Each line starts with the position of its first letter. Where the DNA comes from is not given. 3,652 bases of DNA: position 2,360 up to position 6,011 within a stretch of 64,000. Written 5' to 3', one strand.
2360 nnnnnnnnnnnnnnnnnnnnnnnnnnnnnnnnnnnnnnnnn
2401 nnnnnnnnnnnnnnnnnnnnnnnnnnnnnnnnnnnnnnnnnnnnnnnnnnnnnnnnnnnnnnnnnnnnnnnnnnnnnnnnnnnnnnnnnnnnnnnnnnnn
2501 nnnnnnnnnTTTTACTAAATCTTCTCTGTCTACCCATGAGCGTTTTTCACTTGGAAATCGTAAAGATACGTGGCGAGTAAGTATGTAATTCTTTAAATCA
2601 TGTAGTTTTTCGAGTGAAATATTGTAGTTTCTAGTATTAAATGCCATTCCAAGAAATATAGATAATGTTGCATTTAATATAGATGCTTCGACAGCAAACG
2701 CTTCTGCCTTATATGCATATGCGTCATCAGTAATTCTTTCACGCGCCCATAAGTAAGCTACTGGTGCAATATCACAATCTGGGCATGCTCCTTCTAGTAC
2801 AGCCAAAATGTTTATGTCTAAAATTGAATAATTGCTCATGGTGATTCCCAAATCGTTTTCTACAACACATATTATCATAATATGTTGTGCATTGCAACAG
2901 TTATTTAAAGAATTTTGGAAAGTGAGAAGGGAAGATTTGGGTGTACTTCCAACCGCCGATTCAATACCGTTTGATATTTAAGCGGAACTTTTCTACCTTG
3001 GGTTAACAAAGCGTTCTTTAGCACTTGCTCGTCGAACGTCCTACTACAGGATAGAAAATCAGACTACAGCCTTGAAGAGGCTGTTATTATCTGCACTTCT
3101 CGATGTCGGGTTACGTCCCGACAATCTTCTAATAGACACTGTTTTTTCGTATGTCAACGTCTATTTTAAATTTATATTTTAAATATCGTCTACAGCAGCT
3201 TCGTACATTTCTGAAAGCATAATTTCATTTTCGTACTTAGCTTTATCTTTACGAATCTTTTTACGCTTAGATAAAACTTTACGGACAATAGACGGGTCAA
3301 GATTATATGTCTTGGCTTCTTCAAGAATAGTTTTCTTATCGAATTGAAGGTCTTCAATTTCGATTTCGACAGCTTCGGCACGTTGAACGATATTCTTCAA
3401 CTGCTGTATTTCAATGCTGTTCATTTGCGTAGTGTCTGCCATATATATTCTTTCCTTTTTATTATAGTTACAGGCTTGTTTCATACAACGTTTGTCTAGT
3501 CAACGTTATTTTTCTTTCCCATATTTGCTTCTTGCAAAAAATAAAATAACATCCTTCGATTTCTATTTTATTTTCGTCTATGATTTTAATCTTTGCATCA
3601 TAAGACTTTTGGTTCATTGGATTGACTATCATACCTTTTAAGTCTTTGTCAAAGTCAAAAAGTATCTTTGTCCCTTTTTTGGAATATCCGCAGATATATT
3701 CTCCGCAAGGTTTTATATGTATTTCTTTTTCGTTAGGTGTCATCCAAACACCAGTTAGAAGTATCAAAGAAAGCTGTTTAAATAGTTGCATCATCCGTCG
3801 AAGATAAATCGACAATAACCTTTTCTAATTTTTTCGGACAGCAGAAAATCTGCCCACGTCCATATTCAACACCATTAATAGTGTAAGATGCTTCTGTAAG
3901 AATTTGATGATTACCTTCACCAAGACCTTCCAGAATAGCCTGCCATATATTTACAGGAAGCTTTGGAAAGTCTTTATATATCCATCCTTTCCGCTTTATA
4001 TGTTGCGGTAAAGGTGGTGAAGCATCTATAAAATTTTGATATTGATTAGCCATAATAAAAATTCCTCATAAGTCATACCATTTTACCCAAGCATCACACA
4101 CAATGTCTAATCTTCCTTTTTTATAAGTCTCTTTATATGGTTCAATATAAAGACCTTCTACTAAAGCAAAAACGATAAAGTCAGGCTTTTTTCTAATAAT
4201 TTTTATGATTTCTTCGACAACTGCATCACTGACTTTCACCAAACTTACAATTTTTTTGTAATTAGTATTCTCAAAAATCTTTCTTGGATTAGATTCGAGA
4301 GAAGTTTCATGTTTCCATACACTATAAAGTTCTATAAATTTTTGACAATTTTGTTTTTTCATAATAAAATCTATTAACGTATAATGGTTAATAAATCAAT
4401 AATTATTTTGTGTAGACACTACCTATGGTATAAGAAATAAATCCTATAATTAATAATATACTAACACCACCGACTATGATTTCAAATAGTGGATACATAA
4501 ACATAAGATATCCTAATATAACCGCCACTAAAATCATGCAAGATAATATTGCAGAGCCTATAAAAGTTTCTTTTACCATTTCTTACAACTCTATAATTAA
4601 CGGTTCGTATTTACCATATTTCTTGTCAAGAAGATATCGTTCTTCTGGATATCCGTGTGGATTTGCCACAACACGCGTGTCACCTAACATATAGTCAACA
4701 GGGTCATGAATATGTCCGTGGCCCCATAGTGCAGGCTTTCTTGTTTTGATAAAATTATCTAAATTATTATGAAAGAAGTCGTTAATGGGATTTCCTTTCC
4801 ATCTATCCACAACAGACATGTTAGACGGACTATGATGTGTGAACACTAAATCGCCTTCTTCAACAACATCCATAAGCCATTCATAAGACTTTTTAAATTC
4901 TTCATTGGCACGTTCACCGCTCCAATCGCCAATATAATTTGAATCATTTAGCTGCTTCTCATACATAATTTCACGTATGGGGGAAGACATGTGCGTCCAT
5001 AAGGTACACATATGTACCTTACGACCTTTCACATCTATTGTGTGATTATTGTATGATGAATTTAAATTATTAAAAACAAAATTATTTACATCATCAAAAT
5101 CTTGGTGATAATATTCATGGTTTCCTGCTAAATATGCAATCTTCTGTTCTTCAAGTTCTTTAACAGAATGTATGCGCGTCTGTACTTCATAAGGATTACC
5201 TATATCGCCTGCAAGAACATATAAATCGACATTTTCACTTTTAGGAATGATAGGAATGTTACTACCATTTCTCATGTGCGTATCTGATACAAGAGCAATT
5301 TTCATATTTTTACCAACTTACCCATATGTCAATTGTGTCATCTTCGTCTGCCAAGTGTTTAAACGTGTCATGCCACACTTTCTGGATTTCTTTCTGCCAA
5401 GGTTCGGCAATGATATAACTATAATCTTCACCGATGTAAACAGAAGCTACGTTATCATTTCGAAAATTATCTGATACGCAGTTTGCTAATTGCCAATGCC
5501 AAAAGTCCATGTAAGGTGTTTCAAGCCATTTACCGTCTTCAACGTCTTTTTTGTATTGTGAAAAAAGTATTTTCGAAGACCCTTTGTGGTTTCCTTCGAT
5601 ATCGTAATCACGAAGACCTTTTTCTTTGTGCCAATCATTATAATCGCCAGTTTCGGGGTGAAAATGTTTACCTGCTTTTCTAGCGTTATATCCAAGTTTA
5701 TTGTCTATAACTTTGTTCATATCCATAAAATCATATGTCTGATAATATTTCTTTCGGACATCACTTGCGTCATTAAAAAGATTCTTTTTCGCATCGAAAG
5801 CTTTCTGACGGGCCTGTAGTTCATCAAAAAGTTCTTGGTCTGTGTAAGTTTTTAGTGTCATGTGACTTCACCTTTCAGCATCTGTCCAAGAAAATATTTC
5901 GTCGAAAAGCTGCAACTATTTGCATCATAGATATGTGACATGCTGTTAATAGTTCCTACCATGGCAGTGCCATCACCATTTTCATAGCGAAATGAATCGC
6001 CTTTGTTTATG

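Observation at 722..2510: Phage-encoded cysteinyl-tRNA synthetase, C-terminally truncated exactly where a GIY-YIG homing endonuclease gene abuts it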

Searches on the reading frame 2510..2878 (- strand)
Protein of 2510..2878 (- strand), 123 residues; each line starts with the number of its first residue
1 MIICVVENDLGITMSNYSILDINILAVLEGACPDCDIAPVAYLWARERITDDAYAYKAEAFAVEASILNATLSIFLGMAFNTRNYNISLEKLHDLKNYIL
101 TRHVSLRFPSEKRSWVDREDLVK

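Call 3: search_protein_families(library=pfam, proteins=[window:2510-2878:-], max_evalue=0.01)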
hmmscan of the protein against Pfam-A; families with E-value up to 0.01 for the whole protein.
window:2510-2878:- (123 aa): 0 families

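Call 21: find_related_loci(query=window:2510-2878:-, collection=viral_contigs, flank=8000)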
Query window:2510-2878:- (123 aa) in viral_contigs; peptide patterns used: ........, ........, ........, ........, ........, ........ (x = any residue, [..] = any of these).
11 stretches matched a pattern, but none encodes a relative of the query by tblastn (E <= 1e-3).

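Call 41: find_homologous_proteins(query=window:2510-2878:-, max_evalue=0.001)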
Query window:2510-2878:- (123 aa): 1 proteins with E <= 0.001 among 4 candidates.
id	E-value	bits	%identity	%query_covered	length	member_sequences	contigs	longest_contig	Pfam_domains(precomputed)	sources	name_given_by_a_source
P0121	3.3e-75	267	100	100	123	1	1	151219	-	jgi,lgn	-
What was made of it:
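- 2507..2878 (-): Upstream orphan ORF (123 aa). Its TGA stop overlaps the cysS ATG (ATGA), so cysS is translationally coupled within a long minus-strand gene array. The only match among 5.8 billion proteins is itself (call 41).
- Tried and rejected: a search of 5.8 billion proteins with the upstream ORF, which found only itself (call 41);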

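Call 71: search_protein_families(library=phrogs, proteins=[window:2510-2878:-], max_evalue=0.001)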
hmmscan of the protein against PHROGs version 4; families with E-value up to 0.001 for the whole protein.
window:2510-2878:- (123 aa): 0 families
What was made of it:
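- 2507..2878 (-): No Pfam or PHROG family matches (calls 3, 71).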

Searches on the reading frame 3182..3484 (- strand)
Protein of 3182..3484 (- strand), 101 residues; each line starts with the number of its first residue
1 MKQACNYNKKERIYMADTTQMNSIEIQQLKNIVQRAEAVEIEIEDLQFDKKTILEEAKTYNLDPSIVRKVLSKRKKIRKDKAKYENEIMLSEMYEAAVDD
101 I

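Call 71: search_protein_families(library=phrogs, proteins=[window:3182-3484:-], max_evalue=0.001)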
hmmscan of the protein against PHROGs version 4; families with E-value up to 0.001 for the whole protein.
window:3182-3484:- (101 aa): 2 families
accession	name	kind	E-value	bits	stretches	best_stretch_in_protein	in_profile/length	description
phrog_4212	-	unknown function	9.4e-09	35.9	1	10-98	264-349/353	-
phrog_639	-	transcription regulation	0.00014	23.1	1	20-92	12-85/95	transcriptional regulator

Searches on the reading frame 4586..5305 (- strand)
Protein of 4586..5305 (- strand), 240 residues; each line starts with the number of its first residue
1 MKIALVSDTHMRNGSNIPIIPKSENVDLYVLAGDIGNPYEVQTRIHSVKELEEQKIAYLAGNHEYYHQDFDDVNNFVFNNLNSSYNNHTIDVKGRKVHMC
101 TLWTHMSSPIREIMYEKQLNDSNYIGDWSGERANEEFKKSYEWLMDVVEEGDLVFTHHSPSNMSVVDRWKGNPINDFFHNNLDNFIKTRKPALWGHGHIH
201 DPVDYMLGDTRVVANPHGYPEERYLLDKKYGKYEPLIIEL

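Call 42: find_related_loci(query=window:4586-5305:-, collection=viral_contigs, flank=10000)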
Query window:4586-5305:- (240 aa) in viral_contigs; peptide patterns used: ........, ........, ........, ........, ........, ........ (x = any residue, [..] = any of these).
17 stretches matched a pattern; 8 encode a relative of the query (tblastn E <= 1e-3); 8 distinct loci.
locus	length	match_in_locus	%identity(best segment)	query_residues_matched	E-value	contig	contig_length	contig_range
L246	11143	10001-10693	32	7-222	3e-24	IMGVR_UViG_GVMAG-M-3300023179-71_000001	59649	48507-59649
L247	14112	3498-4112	30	27-222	1e-20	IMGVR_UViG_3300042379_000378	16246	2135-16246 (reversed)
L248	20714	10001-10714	31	1-222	3e-20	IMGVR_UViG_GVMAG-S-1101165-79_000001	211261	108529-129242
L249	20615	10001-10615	29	27-222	2e-19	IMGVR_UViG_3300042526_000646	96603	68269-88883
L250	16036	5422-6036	30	27-222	6e-19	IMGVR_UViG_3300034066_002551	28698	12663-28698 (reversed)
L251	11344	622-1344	28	1-219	3e-18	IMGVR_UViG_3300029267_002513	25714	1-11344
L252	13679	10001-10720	28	1-219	7e-16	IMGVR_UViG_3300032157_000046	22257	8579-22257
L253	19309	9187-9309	46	27-66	7e-5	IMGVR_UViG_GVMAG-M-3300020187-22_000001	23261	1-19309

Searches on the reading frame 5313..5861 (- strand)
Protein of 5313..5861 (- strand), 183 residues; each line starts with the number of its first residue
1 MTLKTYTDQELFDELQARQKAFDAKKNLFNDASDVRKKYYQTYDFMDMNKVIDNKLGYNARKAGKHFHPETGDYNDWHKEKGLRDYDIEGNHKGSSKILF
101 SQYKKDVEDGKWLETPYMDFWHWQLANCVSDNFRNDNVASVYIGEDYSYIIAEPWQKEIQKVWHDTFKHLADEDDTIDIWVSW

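Call 43: find_related_loci(query=window:5313-5861:-, collection=viral_contigs, flank=10000)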
Query window:5313-5861:- (183 aa) in viral_contigs; peptide patterns used: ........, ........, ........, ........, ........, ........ (x = any residue, [..] = any of these).
20 stretches matched a pattern, but none encodes a relative of the query by tblastn (E <= 1e-3).
